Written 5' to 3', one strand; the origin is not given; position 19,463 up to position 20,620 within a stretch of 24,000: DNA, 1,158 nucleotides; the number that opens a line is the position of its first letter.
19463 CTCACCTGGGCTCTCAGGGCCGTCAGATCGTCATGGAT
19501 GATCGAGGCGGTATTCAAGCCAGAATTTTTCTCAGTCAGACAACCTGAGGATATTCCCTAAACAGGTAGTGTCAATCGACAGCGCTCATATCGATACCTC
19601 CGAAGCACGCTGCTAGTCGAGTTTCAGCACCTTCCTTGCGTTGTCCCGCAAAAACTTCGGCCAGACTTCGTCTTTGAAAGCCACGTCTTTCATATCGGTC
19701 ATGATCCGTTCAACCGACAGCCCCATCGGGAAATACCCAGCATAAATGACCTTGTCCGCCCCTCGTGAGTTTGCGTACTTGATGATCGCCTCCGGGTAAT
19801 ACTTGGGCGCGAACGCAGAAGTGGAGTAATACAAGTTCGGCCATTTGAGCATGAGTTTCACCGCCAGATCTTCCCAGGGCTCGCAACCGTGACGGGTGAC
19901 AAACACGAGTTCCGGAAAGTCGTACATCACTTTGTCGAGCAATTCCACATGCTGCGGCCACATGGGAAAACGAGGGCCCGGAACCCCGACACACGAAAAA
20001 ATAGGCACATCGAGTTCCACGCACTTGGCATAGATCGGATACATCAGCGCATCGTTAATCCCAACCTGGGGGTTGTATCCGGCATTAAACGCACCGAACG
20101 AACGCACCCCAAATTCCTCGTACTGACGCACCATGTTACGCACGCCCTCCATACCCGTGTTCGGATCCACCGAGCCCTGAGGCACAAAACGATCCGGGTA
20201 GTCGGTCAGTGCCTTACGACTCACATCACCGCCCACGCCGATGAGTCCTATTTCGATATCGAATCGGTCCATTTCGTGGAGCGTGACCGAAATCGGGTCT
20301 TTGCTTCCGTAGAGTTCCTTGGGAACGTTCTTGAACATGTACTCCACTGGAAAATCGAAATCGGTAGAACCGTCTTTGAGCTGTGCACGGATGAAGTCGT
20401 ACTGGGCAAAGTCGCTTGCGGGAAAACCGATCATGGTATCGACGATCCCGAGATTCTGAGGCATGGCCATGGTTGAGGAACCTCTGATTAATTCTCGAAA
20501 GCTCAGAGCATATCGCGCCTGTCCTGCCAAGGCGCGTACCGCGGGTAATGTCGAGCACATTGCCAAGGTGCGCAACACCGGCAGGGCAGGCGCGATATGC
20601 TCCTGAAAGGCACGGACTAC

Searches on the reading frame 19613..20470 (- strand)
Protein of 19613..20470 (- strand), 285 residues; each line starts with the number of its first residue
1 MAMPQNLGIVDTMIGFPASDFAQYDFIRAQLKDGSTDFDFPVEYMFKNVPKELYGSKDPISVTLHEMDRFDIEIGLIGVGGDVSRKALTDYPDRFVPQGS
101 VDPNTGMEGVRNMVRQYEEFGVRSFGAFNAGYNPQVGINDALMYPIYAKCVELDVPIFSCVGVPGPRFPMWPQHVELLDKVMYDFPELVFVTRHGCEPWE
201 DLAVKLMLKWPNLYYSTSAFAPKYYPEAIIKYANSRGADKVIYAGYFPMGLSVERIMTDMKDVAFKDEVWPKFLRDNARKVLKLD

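Call 10: find_encoding_contigs(protein=window:19613-20470:-, flank=10000, max_places=10)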
Protein window:19613-20470:- (285 aa): 15 contigs read that carry it; 10 places shown.
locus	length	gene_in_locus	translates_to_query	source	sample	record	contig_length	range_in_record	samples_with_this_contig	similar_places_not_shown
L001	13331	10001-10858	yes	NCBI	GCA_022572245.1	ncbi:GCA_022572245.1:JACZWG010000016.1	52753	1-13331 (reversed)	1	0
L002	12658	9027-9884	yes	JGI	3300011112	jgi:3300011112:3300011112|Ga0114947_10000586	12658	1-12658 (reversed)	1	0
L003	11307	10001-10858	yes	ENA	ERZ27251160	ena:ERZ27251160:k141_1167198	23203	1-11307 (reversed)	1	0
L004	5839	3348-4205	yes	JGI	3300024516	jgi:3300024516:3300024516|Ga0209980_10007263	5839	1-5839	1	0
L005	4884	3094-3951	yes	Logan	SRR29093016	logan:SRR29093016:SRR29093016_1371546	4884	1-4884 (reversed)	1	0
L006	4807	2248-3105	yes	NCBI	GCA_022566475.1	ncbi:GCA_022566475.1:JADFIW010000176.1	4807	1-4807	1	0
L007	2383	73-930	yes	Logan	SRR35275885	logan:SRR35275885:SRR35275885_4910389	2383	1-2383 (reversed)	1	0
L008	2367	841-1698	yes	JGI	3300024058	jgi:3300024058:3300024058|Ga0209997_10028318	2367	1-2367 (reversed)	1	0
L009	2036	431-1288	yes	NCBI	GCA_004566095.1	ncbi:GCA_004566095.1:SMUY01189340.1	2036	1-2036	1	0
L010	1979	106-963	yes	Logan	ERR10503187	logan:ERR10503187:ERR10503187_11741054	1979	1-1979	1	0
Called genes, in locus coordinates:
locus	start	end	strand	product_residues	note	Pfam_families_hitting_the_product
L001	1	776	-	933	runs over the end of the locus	PF03993:DUF349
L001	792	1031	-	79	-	PF09360:zf-CDGSH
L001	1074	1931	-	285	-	PF00378:ECH_1, PF16113:ECH_2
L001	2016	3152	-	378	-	PF02771:Acyl-CoA_dh_N, PF02770:Acyl-CoA_dh_M, PF00441:Acyl-CoA_dh_1, PF08028:Acyl-CoA_dh_2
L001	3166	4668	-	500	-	PF00171:Aldedh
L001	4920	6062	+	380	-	PF02771:Acyl-CoA_dh_N, PF02770:Acyl-CoA_dh_M, PF00441:Acyl-CoA_dh_1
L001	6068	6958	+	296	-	PF00561:Abhydrolase_1, PF12146:Hydrolase_4, PF12697:Abhydrolase_6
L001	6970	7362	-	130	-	PF00903:Glyoxalase, PF12681:Glyoxalase_2 (weak)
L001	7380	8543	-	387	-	PF04909:Amidohydro_2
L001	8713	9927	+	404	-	PF04909:Amidohydro_2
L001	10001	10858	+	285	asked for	PF04909:Amidohydro_2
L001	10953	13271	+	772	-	PF20969:MASE11 (weak), PF00989:PAS (weak), PF08448:PAS_4 (weak), PF08447:PAS_3, PF13426:PAS_9, PF00512:HisKA, PF02518:HATPase_c, PF00072:Response_reg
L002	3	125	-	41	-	?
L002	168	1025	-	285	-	PF00378:ECH_1, PF16113:ECH_2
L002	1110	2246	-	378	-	PF02771:Acyl-CoA_dh_N, PF02770:Acyl-CoA_dh_M, PF00441:Acyl-CoA_dh_1, PF08028:Acyl-CoA_dh_2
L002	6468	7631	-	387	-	PF04909:Amidohydro_2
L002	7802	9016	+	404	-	PF04909:Amidohydro_2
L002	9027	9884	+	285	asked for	PF04909:Amidohydro_2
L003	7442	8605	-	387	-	PF04909:Amidohydro_2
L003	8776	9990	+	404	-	PF04909:Amidohydro_2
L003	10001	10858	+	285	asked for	PF04909:Amidohydro_2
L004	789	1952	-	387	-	PF04909:Amidohydro_2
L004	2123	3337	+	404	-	PF04909:Amidohydro_2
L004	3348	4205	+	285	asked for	PF04909:Amidohydro_2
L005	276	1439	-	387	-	PF04909:Amidohydro_2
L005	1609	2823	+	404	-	PF04909:Amidohydro_2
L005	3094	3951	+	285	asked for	PF04909:Amidohydro_2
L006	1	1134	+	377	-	PF05193:Peptidase_M16_C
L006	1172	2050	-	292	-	PF22622:MFE-2_hydrat-2_N, PF01575:MaoC_dehydratas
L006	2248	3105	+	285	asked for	PF04909:Amidohydro_2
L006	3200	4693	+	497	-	PF20969:MASE11 (weak), PF00989:PAS (weak), PF08448:PAS_4 (weak), PF08447:PAS_3, PF13426:PAS_9, PF00512:HisKA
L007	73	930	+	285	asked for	PF04909:Amidohydro_2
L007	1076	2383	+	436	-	?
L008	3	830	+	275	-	PF04909:Amidohydro_2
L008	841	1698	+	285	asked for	PF04909:Amidohydro_2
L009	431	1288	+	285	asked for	PF04909:Amidohydro_2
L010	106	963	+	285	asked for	PF04909:Amidohydro_2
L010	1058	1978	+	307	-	?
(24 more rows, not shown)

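Call 11: search_protein_families(library=pfam, proteins=[window:19613-20470:-])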
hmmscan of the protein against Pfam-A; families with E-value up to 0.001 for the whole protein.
window:19613-20470:- (285 aa): 1 family
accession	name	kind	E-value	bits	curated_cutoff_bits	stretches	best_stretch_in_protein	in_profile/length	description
PF04909.20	Amidohydro_2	-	4.1e-24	86.3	26.4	1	89-284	74-289/289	Amidohydrolase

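Call 44: find_homologous_proteins(query=window:19613-20470:-, max_evalue=1e-60)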
Query window:19613-20470:- (285 aa): 7900 proteins with E <= 1e-60 among 8000 candidates; the best 120 are listed.
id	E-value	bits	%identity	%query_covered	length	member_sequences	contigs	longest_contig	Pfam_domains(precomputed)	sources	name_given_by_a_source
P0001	4.1e-195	665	100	100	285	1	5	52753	PF04909.21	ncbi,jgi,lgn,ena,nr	ncbi:MAG: amidohydrolase family protein [Proteobacteria bacterium]|nr:amidohydrolase family protein 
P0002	1.2e-194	663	100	100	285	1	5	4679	PF04909.21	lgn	-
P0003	1.6e-194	663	100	100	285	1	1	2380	PF04909.21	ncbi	-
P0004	1.8e-194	663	100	100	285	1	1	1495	PF04909.21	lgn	-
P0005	1.9e-194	663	100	100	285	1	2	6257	PF04909.21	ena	-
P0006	1.5e-193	660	99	100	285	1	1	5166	PF04909.21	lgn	-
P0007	1.7e-193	659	99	100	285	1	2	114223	PF04909.21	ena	-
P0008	4.1e-193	658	99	100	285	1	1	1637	PF04909.21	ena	-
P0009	5.8e-193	658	99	100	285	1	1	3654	PF04909.21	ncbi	-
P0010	7.2e-193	657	99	100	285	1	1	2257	PF04909.21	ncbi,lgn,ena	-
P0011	8.4e-193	657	99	100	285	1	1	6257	PF04909.21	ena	-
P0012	3.8e-192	655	99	100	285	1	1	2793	PF04909.21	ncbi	-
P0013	9.6e-191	650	98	100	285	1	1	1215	PF04909.21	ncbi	-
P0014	8.2e-190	647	97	100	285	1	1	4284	PF04909.21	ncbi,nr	ncbi:MAG: amidohydrolase family protein [Gammaproteobacteria bacterium]|nr:amidohydrolase family pro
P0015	1.5e-189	646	97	100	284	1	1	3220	PF04909.21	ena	-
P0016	4.2e-189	645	98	100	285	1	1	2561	PF04909.21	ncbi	-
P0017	7.5e-189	644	96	100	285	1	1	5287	PF04909.21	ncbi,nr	ncbi:MAG: amidohydrolase family protein [Gammaproteobacteria bacterium]|nr:amidohydrolase family pro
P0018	1.8e-188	643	96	100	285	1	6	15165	PF04909.21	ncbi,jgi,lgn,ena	-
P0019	1.8e-188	643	96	100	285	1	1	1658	PF04909.21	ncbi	-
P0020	2.4e-188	643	96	100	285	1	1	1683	PF04909.21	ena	-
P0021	1.7e-187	640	95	100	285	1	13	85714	PF04909.21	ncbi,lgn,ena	-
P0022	2.1e-187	639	95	100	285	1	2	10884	PF04909.21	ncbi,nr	ncbi:MAG: amidohydrolase family protein [Gammaproteobacteria bacterium]|nr:amidohydrolase family pro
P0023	3.0e-187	639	95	100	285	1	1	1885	PF04909.21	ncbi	-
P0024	3.3e-187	639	96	99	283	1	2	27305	PF04909.21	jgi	-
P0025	6.2e-186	635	95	100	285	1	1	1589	PF04909.21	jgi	-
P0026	1.9e-185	633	95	100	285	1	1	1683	PF04909.21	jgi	-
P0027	3.1e-184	629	94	100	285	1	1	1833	PF04909.21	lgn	-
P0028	5.3e-180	615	71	100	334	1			PF04909.21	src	-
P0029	1.0e-176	604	88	100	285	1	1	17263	PF04909.21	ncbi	-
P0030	2.6e-176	603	89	100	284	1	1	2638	PF04909.21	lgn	-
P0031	2.6e-176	603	87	100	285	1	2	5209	PF04909.21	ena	-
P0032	2.7e-176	603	89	99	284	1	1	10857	PF04909.21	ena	-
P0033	3.5e-176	603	88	99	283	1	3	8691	PF04909.21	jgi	jgi:hypothetical protein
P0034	9.3e-176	601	88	99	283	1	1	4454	PF04909.21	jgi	jgi:hypothetical protein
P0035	9.3e-176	601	88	100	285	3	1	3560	PF04909.21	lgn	-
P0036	2.6e-175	600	88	100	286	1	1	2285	PF04909.21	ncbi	-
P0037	3.0e-175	600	87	100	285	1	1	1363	PF04909.21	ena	-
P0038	3.5e-175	599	88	100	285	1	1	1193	PF04909.21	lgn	-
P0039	4.4e-175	599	87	100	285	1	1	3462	PF04909.21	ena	-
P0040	8.6e-175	598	87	100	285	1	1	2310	PF04909.21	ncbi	-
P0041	1.0e-174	598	86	100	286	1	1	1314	PF04909.21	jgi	jgi:predicted TIM-barrel fold metal-dependent hydrolase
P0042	2.4e-174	597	87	100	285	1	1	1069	PF04909.21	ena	-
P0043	3.7e-174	596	86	100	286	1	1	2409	PF04909.21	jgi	jgi:predicted TIM-barrel fold metal-dependent hydrolase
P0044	5.0e-174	596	87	100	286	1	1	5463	PF04909.21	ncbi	-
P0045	5.5e-174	595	87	99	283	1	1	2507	PF04909.21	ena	-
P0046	7.2e-174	595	87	100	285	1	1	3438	PF04909.21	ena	-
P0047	9.2e-174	595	86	100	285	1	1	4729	PF04909.21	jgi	jgi:predicted TIM-barrel fold metal-dependent hydrolase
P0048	1.2e-173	594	86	100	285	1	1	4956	PF04909.21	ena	-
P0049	2.5e-173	593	86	100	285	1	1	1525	PF04909.21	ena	-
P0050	2.5e-173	593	86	100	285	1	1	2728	PF04909.21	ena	-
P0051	5.2e-173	592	87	100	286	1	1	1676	PF04909.21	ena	-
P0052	2.1e-172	590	87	100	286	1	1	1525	PF04909.21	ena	-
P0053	2.8e-172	590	87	100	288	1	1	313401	PF04909.21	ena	-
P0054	3.5e-172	589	86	100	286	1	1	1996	PF04909.21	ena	-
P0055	4.0e-172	589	87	100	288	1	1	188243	PF04909.21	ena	-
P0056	5.7e-172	589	86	100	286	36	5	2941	PF04909.21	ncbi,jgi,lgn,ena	-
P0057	1.0e-171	588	88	100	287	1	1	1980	PF04909.21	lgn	-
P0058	1.6e-171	587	88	100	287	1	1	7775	PF04909.21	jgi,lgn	-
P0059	1.6e-171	587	87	100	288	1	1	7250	PF04909.21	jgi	jgi:uncharacterized protein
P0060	1.9e-171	587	87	100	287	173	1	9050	PF04909.21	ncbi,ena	-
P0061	2.0e-171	587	88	100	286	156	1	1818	PF04909.21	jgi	-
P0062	2.6e-171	587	87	100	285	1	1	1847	PF04909.21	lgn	-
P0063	3.7e-171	586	87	100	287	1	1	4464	PF04909.21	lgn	-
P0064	4.0e-171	586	87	100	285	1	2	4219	PF04909.21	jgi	jgi:predicted TIM-barrel fold metal-dependent hydrolase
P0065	4.4e-171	586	87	100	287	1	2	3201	PF04909.21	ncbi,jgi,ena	-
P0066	7.0e-171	585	86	99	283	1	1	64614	PF04909.21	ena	-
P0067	7.7e-171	585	87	99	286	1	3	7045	PF04909.21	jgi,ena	-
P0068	1.0e-170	585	86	100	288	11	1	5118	PF04909.21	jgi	jgi:predicted TIM-barrel fold metal-dependent hydrolase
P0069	1.1e-170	585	86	99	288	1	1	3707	PF04909.21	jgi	jgi:predicted TIM-barrel fold metal-dependent hydrolase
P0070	1.3e-170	584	87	99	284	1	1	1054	PF04909.21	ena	-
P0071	1.4e-170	584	87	100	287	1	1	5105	PF04909.21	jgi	-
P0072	1.4e-170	584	86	100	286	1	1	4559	PF04909.21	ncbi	-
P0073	1.6e-170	584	86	100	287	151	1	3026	PF04909.21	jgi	-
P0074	2.0e-170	584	86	100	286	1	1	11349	PF04909.21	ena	-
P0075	2.0e-170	584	85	100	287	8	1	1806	PF04909.21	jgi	jgi:predicted TIM-barrel fold metal-dependent hydrolase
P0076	2.9e-170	583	86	100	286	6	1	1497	PF04909.21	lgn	-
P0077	4.7e-170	582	87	100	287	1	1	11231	PF04909.21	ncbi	-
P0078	6.7e-170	582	87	100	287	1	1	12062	PF04909.21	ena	-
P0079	9.3e-170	581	86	100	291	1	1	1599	PF04909.21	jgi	jgi:predicted TIM-barrel fold metal-dependent hydrolase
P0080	2.2e-169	580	85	100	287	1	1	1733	PF04909.21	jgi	jgi:uncharacterized protein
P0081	2.3e-169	580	86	99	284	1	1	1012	PF04909.21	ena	-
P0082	2.3e-169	580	86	99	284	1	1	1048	PF04909.21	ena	-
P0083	3.9e-169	579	85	100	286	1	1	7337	PF04909.21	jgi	jgi:hypothetical protein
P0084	4.6e-169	579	86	99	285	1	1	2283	PF04909.21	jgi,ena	-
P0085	4.6e-169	579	85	100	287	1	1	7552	PF04909.21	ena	-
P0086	5.4e-169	579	85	100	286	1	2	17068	PF04909.21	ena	-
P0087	7.3e-169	579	85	100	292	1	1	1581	PF04909.21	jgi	jgi:predicted TIM-barrel fold metal-dependent hydrolase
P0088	8.3e-169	578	85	100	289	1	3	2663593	PF04909.21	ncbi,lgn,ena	-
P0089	8.4e-169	578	86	99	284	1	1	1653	PF04909.21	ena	-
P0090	9.6e-169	578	86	99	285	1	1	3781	PF04909.21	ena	-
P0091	1.0e-168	578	85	99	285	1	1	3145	PF04909.21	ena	-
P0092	1.1e-168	578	86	99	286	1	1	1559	PF04909.21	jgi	jgi:hypothetical protein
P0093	1.1e-168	578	85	100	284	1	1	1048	PF04909.21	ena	-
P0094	1.5e-168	578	85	100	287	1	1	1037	PF04909.21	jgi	jgi:predicted TIM-barrel fold metal-dependent hydrolase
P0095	1.5e-168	578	85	99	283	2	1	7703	PF04909.21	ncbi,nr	ncbi:MAG: amidohydrolase family protein [Proteobacteria bacterium]|nr:amidohydrolase family protein 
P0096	2.0e-168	577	85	100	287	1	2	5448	PF04909.21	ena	-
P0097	2.0e-168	577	85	100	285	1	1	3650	PF04909.21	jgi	jgi:uncharacterized protein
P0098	2.9e-168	577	84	100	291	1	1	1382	PF04909.21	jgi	jgi:predicted TIM-barrel fold metal-dependent hydrolase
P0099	2.9e-168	577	85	100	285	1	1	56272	PF04909.21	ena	-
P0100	3.0e-168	577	85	100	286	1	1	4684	PF04909.21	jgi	jgi:predicted TIM-barrel fold metal-dependent hydrolase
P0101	3.4e-168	576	85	100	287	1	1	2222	PF04909.21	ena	-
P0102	3.8e-168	576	85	100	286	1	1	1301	PF04909.21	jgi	jgi:predicted TIM-barrel fold metal-dependent hydrolase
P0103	4.0e-168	576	84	100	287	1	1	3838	PF04909.21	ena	-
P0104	4.2e-168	576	87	99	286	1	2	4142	PF04909.21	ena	-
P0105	4.4e-168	576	85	100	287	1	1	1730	PF04909.21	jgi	-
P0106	4.9e-168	576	85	100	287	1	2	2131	PF04909.21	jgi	-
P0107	5.2e-168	576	84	100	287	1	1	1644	PF04909.21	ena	-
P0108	5.5e-168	576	84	100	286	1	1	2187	PF04909.21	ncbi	-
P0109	5.5e-168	576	86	99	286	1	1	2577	PF04909.21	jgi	-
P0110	6.0e-168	576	86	99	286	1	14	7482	PF04909.21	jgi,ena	-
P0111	6.0e-168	576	86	99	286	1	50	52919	PF04909.21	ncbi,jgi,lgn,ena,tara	jgi:hypothetical protein|tara:strand:+ start:5324 stop:6184 length:861 start_codon:yes stop_codon:ye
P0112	6.3e-168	575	84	100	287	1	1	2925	PF04909.21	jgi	-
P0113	6.5e-168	575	85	100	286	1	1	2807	PF04909.21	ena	-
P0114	6.9e-168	575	86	99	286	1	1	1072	PF04909.21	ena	-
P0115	7.8e-168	575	85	99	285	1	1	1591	PF04909.21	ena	-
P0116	8.0e-168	575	86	99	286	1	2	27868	PF04909.21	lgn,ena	-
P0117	8.5e-168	575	84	100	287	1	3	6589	PF04909.21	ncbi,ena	-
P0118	9.5e-168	575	84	100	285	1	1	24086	PF04909.21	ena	-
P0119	1.0e-167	575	84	100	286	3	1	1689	PF04909.21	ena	-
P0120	1.0e-167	575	85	99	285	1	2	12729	PF04909.21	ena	-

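Call 45: find_encoding_contigs(protein=P0007, flank=10000, max_places=3)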
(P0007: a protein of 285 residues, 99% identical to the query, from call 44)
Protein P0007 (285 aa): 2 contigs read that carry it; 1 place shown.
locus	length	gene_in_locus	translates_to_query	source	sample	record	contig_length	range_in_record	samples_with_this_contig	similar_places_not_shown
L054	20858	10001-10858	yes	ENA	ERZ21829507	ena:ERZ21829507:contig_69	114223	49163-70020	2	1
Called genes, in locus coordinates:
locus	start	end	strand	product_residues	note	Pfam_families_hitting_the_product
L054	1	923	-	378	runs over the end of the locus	PF02771:Acyl-CoA_dh_N, PF02770:Acyl-CoA_dh_M, PF00441:Acyl-CoA_dh_1, PF22924:ACOX_C_alpha1 (faint), PF08028:Acyl-CoA_dh_2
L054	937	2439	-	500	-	PF00171:Aldedh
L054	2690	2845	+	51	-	-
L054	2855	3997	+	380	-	PF02771:Acyl-CoA_dh_N, PF02770:Acyl-CoA_dh_M, PF00441:Acyl-CoA_dh_1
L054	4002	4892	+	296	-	PF00561:Abhydrolase_1, PF12146:Hydrolase_4, PF12697:Abhydrolase_6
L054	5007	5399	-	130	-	PF00903:Glyoxalase, PF12681:Glyoxalase_2 (weak)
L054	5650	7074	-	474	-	PF13701:DDE_Tnp_1_4, PF01609:DDE_Tnp_1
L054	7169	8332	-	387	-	PF04909:Amidohydro_2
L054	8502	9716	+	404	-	PF04909:Amidohydro_2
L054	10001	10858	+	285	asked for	PF04909:Amidohydro_2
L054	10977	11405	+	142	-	PF01797:Y1_Tnp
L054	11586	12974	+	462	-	PF00989:PAS, PF08448:PAS_4 (weak), PF13426:PAS_9, PF08447:PAS_3, PF00512:HisKA, PF02518:HATPase_c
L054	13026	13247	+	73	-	-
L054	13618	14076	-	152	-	PF00583:Acetyltransf_1, PF13508:Acetyltransf_7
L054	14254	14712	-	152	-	PF01804:Penicil_amidase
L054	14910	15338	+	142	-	PF01797:Y1_Tnp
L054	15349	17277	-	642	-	PF01804:Penicil_amidase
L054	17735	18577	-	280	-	PF02798:GST_N (weak), PF00043:GST_C (weak), PF21972:Arc1p_N_like (weak)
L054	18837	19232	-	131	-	PF12893:Lumazine_bd_2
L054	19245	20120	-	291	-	PF27522:YDMC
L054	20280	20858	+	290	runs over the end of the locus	PF00126:HTH_1, PF03466:LysR_substrate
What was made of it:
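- A 99%-related contig (L054) carries two Y1_Tnp genes nearby (call 45).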

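Call 46: find_encoding_contigs(protein=P0021, flank=3000, max_places=8)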
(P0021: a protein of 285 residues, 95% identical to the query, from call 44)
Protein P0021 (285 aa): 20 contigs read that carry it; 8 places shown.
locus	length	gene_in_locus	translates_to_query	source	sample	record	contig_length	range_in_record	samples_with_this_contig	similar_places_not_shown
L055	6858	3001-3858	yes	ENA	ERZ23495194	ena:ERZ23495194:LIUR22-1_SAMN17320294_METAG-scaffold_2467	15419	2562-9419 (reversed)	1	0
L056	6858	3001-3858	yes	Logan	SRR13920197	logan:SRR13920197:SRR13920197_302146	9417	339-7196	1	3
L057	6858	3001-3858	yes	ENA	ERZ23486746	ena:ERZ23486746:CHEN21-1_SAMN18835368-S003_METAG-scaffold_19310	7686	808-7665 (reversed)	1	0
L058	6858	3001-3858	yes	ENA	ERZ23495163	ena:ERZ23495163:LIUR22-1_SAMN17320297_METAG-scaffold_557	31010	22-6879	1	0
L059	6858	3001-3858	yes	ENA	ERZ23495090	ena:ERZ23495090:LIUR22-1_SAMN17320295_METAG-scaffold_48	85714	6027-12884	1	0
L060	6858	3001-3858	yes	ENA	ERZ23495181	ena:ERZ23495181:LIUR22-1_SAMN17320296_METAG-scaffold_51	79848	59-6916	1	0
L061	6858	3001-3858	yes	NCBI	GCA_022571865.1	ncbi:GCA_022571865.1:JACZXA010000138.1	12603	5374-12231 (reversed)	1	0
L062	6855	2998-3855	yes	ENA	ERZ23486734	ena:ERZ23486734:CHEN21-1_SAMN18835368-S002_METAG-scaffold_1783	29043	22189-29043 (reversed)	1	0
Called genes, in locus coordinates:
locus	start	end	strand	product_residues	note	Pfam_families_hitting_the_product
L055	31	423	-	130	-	PF00903:Glyoxalase, PF12681:Glyoxalase_2, PF18029:Glyoxalase_6 (weak)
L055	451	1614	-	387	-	PF04909:Amidohydro_2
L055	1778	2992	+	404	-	PF04909:Amidohydro_2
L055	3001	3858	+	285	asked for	PF04909:Amidohydro_2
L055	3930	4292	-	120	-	PF04828:GFA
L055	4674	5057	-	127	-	-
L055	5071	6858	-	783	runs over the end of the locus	PF01804:Penicil_amidase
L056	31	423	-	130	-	PF00903:Glyoxalase, PF12681:Glyoxalase_2, PF18029:Glyoxalase_6 (weak)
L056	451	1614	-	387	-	PF04909:Amidohydro_2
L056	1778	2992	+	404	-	PF04909:Amidohydro_2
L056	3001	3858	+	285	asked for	PF04909:Amidohydro_2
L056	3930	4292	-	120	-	PF04828:GFA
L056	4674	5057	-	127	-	-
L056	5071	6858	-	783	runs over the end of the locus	PF01804:Penicil_amidase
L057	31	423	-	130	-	PF00903:Glyoxalase, PF12681:Glyoxalase_2, PF18029:Glyoxalase_6 (weak)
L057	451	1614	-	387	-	PF04909:Amidohydro_2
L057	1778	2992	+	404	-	PF04909:Amidohydro_2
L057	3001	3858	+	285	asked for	PF04909:Amidohydro_2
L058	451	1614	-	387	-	PF04909:Amidohydro_2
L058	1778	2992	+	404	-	PF04909:Amidohydro_2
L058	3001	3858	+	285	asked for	PF04909:Amidohydro_2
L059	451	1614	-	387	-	PF04909:Amidohydro_2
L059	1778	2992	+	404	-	PF04909:Amidohydro_2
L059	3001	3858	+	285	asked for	PF04909:Amidohydro_2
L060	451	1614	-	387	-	PF04909:Amidohydro_2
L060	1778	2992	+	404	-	PF04909:Amidohydro_2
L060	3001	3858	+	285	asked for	PF04909:Amidohydro_2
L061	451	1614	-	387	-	PF04909:Amidohydro_2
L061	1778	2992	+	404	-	PF04909:Amidohydro_2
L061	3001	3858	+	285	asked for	PF04909:Amidohydro_2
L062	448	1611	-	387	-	PF04909:Amidohydro_2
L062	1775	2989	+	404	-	PF04909:Amidohydro_2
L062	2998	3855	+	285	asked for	PF04909:Amidohydro_2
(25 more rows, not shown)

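Call 47: find_encoding_contigs(protein=P0088, flank=3000, max_places=3)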
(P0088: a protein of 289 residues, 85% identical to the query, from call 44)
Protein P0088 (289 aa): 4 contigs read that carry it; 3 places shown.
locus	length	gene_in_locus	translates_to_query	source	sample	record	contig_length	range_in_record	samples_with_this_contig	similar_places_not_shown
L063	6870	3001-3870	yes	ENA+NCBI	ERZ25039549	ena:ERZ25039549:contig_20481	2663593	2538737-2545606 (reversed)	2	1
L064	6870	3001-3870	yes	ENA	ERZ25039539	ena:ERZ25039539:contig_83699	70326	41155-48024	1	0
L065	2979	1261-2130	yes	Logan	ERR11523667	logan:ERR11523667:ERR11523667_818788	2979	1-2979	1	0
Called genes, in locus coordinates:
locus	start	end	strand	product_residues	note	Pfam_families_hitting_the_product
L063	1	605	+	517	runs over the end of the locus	PF01039:Carboxyl_trans, PF03255:ACCA (weak)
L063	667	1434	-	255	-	PF13578:Methyltransf_24, PF05711:TylF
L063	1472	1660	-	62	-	-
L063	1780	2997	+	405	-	PF04909:Amidohydro_2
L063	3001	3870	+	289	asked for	PF04909:Amidohydro_2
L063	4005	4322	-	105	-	-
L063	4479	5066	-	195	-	PF00583:Acetyltransf_1, PF13508:Acetyltransf_7, PF13673:Acetyltransf_10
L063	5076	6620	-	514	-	PF00070:Pyr_redox (faint), PF01266:DAO (faint), PF01946:Thi4 (faint), PF07992:Pyr_redox_2, PF13434:Lys_Orn_oxgnase (faint), PF13450:NAD_binding_8, PF13738:Pyr_redox_3, PF00743:FMO-like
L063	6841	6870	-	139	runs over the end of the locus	-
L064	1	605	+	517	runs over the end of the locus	PF01039:Carboxyl_trans, PF03255:ACCA (weak)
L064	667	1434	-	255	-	PF13578:Methyltransf_24, PF05711:TylF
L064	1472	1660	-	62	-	-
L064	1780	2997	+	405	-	PF04909:Amidohydro_2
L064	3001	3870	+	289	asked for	PF04909:Amidohydro_2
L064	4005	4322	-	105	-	-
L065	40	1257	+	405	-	PF04909:Amidohydro_2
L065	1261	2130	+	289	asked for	PF04909:Amidohydro_2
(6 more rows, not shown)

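Call 59: find_encoding_contigs(protein=P0002, flank=700, max_places=6)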
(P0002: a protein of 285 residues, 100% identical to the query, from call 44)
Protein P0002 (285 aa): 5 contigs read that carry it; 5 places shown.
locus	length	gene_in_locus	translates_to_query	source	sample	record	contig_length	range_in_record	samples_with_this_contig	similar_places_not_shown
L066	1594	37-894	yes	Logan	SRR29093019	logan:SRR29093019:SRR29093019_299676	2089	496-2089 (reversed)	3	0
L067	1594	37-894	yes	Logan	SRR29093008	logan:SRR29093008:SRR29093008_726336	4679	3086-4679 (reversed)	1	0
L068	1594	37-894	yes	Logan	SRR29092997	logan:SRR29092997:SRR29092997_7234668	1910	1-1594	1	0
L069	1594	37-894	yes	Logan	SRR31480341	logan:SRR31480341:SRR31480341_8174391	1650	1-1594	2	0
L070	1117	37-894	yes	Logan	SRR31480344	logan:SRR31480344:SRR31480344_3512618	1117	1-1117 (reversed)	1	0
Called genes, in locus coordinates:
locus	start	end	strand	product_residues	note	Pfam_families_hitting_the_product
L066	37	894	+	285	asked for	PF04909:Amidohydro_2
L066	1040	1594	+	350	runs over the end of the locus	?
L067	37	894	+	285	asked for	PF04909:Amidohydro_2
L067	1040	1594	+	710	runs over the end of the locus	PF20969:MASE11, PF00989:PAS (weak), PF08448:PAS_4 (weak), PF08447:PAS_3, PF13426:PAS_9, PF00512:HisKA, PF02518:HATPase_c, PF00072:Response_reg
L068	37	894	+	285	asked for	PF04909:Amidohydro_2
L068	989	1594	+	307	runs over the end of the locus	?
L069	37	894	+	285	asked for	PF04909:Amidohydro_2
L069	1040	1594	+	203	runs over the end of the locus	?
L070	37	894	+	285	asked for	PF04909:Amidohydro_2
